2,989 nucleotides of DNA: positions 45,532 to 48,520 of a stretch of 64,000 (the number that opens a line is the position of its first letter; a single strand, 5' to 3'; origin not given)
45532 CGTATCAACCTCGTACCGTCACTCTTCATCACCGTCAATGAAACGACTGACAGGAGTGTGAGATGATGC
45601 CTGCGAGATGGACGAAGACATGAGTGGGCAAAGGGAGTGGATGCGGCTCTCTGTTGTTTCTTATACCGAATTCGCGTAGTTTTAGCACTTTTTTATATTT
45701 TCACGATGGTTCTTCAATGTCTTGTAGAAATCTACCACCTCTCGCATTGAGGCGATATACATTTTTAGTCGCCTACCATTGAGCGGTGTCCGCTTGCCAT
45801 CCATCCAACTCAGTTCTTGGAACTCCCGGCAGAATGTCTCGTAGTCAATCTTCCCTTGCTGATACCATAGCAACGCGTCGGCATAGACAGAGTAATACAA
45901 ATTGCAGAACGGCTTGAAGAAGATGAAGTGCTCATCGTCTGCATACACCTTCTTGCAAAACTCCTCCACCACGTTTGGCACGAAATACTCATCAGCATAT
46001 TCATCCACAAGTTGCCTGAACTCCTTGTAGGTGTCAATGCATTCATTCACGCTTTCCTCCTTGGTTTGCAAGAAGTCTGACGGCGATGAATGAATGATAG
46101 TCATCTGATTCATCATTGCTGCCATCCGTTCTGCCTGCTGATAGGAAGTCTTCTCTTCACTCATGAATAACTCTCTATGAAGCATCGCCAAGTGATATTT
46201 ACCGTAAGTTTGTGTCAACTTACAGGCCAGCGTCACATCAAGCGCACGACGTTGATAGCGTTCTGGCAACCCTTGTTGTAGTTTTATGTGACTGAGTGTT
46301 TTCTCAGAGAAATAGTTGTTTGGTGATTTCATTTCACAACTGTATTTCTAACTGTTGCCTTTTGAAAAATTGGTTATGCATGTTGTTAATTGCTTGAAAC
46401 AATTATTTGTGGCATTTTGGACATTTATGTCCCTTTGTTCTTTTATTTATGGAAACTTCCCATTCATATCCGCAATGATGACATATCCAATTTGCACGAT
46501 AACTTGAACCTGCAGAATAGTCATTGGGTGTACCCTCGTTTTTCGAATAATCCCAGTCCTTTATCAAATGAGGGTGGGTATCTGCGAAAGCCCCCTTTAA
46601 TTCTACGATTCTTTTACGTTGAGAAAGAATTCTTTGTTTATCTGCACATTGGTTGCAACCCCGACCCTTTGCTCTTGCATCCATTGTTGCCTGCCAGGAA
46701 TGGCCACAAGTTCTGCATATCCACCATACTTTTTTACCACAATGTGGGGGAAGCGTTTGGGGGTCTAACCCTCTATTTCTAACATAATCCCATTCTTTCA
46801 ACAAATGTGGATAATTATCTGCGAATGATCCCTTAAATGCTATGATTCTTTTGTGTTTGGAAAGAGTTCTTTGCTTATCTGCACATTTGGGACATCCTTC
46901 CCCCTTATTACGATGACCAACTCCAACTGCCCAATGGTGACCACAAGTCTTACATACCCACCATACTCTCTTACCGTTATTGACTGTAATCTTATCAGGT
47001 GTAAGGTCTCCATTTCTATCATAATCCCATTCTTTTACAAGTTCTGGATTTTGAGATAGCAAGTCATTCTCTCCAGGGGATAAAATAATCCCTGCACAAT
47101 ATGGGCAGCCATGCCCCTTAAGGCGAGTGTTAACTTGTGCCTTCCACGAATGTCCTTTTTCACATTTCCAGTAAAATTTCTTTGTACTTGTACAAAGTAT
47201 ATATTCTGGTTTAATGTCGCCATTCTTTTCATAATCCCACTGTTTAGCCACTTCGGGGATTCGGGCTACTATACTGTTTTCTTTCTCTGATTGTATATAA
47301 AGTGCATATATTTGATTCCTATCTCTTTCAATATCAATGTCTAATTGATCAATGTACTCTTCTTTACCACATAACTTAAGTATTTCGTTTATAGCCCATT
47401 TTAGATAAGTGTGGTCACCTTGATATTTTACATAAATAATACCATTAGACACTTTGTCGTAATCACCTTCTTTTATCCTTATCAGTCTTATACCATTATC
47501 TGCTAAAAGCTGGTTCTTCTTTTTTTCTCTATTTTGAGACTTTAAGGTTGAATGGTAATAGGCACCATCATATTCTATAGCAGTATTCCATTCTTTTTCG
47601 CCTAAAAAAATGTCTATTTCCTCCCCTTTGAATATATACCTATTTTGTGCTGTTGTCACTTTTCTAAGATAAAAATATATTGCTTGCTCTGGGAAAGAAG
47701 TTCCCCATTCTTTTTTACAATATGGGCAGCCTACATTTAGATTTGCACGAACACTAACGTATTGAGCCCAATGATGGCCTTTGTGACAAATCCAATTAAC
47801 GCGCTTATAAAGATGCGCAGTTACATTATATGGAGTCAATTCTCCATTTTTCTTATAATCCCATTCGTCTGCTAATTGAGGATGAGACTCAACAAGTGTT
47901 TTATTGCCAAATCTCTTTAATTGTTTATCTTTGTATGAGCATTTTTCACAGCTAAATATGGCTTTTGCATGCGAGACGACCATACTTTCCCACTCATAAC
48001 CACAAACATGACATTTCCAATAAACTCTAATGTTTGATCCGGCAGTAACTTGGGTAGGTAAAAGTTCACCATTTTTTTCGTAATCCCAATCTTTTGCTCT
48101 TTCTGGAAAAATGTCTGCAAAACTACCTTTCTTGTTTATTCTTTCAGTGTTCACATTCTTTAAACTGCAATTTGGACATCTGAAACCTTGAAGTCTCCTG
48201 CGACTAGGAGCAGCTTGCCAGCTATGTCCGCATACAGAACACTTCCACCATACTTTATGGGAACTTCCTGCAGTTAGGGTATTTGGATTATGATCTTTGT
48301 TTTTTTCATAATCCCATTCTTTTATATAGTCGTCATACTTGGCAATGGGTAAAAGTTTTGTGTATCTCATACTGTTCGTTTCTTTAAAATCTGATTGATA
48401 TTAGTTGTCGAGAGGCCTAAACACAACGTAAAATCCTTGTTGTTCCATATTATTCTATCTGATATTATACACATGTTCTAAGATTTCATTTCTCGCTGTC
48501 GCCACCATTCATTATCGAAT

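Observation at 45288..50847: AT-rich five-gene island between ~56-bp direct repeats: candidate undescribed defence-like module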

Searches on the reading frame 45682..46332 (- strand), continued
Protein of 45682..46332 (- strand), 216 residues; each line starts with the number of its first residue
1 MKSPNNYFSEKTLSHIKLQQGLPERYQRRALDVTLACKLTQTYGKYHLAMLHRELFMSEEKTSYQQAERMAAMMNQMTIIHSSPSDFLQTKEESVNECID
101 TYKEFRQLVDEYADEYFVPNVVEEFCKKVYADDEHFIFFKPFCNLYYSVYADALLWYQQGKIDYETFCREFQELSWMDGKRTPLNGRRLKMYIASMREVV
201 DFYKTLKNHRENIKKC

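Call 101: search_solved_structures(query=A5, max_evalue=1)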
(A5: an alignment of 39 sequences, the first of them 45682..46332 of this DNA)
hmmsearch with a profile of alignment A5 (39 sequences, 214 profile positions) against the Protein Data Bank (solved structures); distinct sequences matched with E-value up to 1: 3.
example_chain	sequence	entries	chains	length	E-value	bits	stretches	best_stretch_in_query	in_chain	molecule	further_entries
1t6d_A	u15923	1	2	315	0.38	13.5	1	89-122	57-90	exopolyphosphatase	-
2j4r_A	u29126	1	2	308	0.4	13.4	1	89-120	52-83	EXOPOLYPHOSPHATASE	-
1t6c_A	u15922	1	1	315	0.42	13.4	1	89-120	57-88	exopolyphosphatase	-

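Call 104: search_protein_families(library=padloc, proteins=[L121:5838-6863:+, L105:7006-7902:+, L106:2269-3192:+], max_evalue=0.001)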
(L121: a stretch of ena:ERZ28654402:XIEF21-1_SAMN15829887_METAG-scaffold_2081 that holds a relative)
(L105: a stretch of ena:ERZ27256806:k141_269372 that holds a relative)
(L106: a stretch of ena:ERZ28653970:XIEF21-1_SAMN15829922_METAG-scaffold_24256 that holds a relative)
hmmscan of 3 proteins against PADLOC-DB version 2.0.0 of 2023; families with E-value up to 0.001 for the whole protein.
L121:5838-6863:+ (341 aa): 0 families

L105:7006-7902:+ (298 aa): 0 families

L106:2269-3192:+ (307 aa): 1 family
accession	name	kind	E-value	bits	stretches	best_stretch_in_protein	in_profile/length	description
PDLC03000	DUF4238-Pers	-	7.6e-05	20.3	0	5-41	5-44/309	-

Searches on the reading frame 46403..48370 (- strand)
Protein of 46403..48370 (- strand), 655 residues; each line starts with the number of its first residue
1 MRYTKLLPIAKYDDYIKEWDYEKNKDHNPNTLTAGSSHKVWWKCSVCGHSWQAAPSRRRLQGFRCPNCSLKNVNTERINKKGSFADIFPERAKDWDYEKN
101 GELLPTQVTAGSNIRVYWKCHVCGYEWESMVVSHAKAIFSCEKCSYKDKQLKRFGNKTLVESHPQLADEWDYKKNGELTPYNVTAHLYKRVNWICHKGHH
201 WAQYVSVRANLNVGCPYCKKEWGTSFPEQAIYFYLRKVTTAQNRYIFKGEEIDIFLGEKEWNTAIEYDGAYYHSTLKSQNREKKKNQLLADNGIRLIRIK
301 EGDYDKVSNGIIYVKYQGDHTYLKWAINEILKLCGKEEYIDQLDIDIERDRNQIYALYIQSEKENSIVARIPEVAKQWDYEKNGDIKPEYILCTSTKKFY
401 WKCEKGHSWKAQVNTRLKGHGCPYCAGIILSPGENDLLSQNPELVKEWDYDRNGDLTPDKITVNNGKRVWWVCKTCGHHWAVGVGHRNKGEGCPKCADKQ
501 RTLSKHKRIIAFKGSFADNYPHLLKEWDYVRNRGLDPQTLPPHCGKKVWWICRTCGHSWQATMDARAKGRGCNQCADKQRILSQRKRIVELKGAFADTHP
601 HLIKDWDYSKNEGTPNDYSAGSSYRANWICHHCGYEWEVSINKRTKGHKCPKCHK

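Call 4: search_protein_families(library=pfam, proteins=[window:46403-48370:-], max_evalue=0.01)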
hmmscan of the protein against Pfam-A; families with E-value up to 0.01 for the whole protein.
window:46403-48370:- (655 aa): 8 families
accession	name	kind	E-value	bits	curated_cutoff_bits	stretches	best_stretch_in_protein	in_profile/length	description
PF14311.12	DUF4379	-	8.6e-126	410.6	24.5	7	375-427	2-55/56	Probable Treble clef zinc finger domain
PF01155.25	HypA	-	2.6e-07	31.1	28.9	0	625-654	68-93/112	Hydrogenase/urease nickel incorporation, metallochaperone, hypA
PF18741.7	MTES_1575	-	9.8e-06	26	38.2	1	240-304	15-81/96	REase_MTES_1575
PF09723.15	Zn_ribbon_8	-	8.9e-05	22.9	34.4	0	630-655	8-34/41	Zinc ribbon domain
PF10881.14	DUF2726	-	0.00093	19.4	24.7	1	262-308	72-117/126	Protein of unknown function (DUF2726)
PF21817.3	CapR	-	0.0023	18.5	24.2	0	111-150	26-61/67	CapR homology domain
PF25206.1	DUF7836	-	0.0049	17.1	26.7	0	43-70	9-38/59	Domain of unknown function (DUF7836)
PF22365.1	PfNDH2_hel_ins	-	0.0077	16.6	27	0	150-175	19-44/65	PfNDH2 helical insertion domain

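Call 5: search_protein_families(library=padloc, proteins=[window:46403-48370:-], max_evalue=0.01)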
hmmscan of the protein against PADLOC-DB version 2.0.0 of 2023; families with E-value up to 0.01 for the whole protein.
window:46403-48370:- (655 aa): 2 families
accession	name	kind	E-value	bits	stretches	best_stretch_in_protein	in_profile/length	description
PDLC03678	HEase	-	9.4e-06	23.5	1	245-308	188-251/266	homing endonuclease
PDLC05009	PDC-S37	-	0.0019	14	1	260-299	1279-1318/1550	-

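Call 6: search_protein_families(library=ncbifam, proteins=[window:46403-48370:-], max_evalue=0.01)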
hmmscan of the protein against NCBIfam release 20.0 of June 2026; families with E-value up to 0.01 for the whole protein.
window:46403-48370:- (655 aa): 1 family
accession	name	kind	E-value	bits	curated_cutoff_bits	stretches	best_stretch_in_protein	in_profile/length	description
TIGR02605.1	CxxC_CxxC_SSSS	subfamily_domain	0.00034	20.6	31.3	0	119-146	7-34/52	FmdB family zinc ribbon protein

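Call 12: find_encoding_contigs(protein=window:46403-48370:-, flank=10000, max_places=10)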
Protein window:46403-48370:- (655 aa): 1 contig read that carries it; 1 place shown.
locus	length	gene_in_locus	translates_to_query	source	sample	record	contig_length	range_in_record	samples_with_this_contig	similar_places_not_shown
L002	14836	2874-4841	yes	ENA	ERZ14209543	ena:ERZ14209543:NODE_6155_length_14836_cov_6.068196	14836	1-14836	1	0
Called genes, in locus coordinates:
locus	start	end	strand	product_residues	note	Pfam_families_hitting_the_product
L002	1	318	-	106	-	?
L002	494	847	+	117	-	PF26169:HHH_XRCC3_RpoA (weak)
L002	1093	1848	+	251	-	-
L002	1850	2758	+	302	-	-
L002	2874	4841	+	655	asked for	PF14311:DUF4379, PF01155:HypA (faint), PF14311:DUF4379, PF18741:MTES_1575 (faint), PF14311:DUF4379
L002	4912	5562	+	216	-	-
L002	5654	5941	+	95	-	-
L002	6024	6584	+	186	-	-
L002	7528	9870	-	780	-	PF02689:Herpes_Helicase (faint), PF05970:PIF1, PF13245:AAA_19, PF13401:AAA_22 (weak), PF13479:AAA_24 (weak), PF13604:AAA_30, PF13538:UvrD_C_2 (weak), PF14493:HTH_40, +1 more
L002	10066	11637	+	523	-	PF14262:Cthe_2159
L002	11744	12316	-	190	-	PF00908:dTDP_sugar_isom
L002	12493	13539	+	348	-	PF13685:Fe-ADH_2, PF01761:DHQ_synthase, PF24621:DHQS_C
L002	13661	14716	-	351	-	PF01156:IU_nuc_hydro (weak)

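Call 34: search_protein_families(library=phrogs, proteins=[window:46403-48370:-], max_evalue=0.01)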
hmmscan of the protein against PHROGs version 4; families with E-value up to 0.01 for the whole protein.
window:46403-48370:- (655 aa): 7 families
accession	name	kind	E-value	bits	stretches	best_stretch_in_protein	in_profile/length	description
phrog_559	-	DNA, RNA and nucleotide metabolism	2.4e-52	179.6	2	15-306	128-402/607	HNH endonuclease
phrog_681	-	DNA, RNA and nucleotide metabolism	6.5e-40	138.3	4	34-240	263-449/576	endonuclease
phrog_9902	-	unknown function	4e-37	128.7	5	149-337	4-195/210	-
phrog_4538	-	unknown function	1.9e-10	41.2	2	181-299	188-315/447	-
phrog_29804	-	unknown function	7.6e-06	26.1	1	167-299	195-324/534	-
phrog_6107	-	unknown function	0.00094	20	0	629-654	5-29/58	-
phrog_21648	-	unknown function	0.0028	18.6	0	77-108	102-133/140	-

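Call 38: search_solved_structures(query=window:46403-48370:-, max_evalue=0.01)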
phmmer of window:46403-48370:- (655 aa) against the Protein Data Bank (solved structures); distinct sequences matched with E-value up to 0.01: 6.
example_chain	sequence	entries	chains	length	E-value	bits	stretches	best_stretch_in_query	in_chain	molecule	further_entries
7ane_at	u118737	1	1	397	8.8e-09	37.5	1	515-645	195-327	mS66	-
7aor_at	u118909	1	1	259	1.5e-08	36.8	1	517-646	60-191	mS66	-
6sga_Fd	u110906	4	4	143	1.8e-08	36.5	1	13-71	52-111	mt-SAF33 | DUF4379 domain-containing protein | Probable Zinc-ribbon domain-containing protein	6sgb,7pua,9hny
6yxx_E2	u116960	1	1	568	6.1e-07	31.5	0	468-568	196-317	DUF4379 domain-containing protein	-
6hiv_DS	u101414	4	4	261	0.00072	21.3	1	546-648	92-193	ms66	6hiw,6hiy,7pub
3r3p_A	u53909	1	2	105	0.0017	20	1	223-308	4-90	Mobile intron protein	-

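Call 82: search_protein_families(library=pfam, proteins=[L002:5868-6584:+], max_evalue=0.01)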
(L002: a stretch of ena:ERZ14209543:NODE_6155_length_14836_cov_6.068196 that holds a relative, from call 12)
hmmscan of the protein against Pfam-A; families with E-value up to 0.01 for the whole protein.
L002:5868-6584:+ (238 aa): 0 families

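Call 93: search_dna_similar(query=window:46403-48370:-, collection=phages, mode=protein, max_rows=12)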
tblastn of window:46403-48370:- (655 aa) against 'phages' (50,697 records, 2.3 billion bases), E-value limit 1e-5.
Records with a match: 77; places in all: 93; records where one place covers at least 80% of the query: 2.
Best place of each record, by identity: <60% 77.
By first word of the organism name: Listeria 40; Klebsiella 19; Bacillus 7; Bacteriophage 2; Lactobacillus 2; Vibrio 2; Sporosarcina 1; uncultured 1; Clostridioides 1; Enterobacteria 1; and 1 more.
By host as written in the record: Listeria monocytogenes 34; Klebsiella pneumoniae 12; - 4; Bacillus subtilis 3; Bacillus subtilis subsp. subtilis 168 2; Klebsiella pneumoniae GZ-1 2; Klebsiella pneumoniae B5055 2; Klebsiella sp. 2; and 14 more.
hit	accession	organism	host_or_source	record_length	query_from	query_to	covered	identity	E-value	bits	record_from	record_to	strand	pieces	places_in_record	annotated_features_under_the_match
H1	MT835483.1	Bacteriophage sp.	human fecal samples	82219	12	646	97%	28.8%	2e-60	225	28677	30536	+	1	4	record has no annotation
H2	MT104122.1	Sporosarcina phage Lietuvens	Sporosarcina aquimarina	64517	32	654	85%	29.9%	4e-20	248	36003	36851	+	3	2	protein of unknown function DUF4379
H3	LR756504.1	uncultured phage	metagenomic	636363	74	626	76%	31.4%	9e-31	290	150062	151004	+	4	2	record has no annotation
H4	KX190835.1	Bacillus phage vB_BtS_BMBtp15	Bacillus thuringiensis BGSC 4AE1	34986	13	654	79%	28.2%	3e-21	193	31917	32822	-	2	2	hypothetical protein (x2)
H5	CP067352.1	Clostridioides phage ES-S-0173-01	Clostridioides sp. ES-S-0173-01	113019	8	576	77%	25.9%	1e-11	133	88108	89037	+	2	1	record has no annotation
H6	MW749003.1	Bacillus phage vB_BspM_Internexus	Bacillus sp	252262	39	653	77%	25.2%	5e-9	122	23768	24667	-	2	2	putative Hef-like homing endonuclease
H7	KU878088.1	Bacillus phage AR9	Bacillus subtilis subsp. subtilis 168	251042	39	653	76%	25.0%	1e-8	120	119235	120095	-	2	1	DNA-directed RNA polymerase beta' subunit | Hef-like homing endonuclease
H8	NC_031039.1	Bacillus phage AR9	Bacillus subtilis subsp. subtilis 168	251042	39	653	76%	25.0%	1e-8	120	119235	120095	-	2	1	RNA polymerase beta subunit | homing endonuclease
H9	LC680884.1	Bacillus phage PBS1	Bacillus subtilis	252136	39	653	76%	25.0%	1e-8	120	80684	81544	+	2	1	hypothetical protein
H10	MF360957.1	Bacillus phage PBS1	Bacillus subtilis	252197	39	653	76%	25.0%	1e-8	120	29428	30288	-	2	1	33: homing endonuclease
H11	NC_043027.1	Bacillus phage PBS1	Bacillus subtilis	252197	39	653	76%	25.0%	1e-8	120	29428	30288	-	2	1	33: homing endonuclease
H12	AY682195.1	Lactobacillus phage LP65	-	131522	245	655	63%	23.1%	3e-6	57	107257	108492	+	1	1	orf126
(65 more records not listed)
